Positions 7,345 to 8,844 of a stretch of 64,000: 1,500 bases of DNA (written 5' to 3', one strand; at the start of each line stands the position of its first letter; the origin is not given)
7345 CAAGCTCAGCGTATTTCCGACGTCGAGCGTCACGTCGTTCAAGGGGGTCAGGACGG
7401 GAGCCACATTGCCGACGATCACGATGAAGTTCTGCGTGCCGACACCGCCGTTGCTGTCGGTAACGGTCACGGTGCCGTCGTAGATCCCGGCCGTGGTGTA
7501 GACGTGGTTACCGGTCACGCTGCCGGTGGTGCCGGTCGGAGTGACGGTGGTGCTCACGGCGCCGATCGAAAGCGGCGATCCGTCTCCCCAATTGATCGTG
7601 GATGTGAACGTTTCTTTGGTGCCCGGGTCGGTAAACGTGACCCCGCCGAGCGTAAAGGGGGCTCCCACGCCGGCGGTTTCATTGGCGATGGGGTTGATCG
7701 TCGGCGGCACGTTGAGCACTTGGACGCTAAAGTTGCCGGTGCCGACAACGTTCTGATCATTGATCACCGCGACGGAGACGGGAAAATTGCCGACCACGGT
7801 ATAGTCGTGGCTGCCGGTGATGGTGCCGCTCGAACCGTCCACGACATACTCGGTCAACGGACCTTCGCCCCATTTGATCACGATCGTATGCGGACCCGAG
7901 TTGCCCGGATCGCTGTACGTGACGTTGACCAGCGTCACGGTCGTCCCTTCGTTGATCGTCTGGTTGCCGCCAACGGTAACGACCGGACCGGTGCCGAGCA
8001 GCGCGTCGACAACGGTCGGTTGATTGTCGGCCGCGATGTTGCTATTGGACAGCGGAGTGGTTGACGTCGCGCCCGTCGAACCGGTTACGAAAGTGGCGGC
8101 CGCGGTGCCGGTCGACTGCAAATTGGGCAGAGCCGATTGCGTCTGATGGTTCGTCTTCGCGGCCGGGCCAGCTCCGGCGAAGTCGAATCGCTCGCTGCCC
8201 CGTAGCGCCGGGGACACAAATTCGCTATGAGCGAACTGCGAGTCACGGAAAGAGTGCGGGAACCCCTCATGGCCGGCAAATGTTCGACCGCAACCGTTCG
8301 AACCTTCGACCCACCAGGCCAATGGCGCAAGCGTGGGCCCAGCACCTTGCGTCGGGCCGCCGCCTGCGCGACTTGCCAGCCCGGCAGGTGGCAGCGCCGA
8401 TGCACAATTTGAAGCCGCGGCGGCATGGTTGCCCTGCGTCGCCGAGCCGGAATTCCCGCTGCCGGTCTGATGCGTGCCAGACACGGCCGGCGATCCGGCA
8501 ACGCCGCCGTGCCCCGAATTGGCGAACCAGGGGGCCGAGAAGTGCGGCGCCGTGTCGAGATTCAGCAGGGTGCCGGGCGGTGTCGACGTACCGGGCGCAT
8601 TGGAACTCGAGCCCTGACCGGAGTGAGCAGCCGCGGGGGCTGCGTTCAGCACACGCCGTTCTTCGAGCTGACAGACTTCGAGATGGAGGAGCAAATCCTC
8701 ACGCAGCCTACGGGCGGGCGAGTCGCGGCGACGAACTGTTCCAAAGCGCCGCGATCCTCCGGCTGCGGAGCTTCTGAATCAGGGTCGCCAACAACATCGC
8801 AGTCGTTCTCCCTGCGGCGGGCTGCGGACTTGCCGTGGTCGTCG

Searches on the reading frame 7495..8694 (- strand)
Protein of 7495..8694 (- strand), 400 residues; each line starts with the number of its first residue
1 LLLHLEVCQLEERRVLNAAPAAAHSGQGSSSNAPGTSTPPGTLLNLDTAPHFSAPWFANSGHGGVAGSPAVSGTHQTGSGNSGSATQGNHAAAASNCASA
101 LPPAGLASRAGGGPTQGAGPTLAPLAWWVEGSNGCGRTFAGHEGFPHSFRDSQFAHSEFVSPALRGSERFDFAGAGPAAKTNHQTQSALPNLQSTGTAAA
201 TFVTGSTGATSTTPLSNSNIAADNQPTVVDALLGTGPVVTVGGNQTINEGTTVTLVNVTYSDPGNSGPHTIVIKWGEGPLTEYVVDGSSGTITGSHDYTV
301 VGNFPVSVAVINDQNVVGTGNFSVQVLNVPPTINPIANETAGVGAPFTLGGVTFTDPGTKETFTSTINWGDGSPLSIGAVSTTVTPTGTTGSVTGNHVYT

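Call 35: search_protein_families(library=pfam, max_evalue=0.05, proteins=[window:7495-8694:-])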
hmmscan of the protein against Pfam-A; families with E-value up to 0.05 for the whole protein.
window:7495-8694:- (400 aa): 1 family
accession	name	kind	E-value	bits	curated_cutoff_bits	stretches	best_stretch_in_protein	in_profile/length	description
PF18911.6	PKD_4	-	0.00013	22.4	27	1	237-323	4-82/85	PKD domain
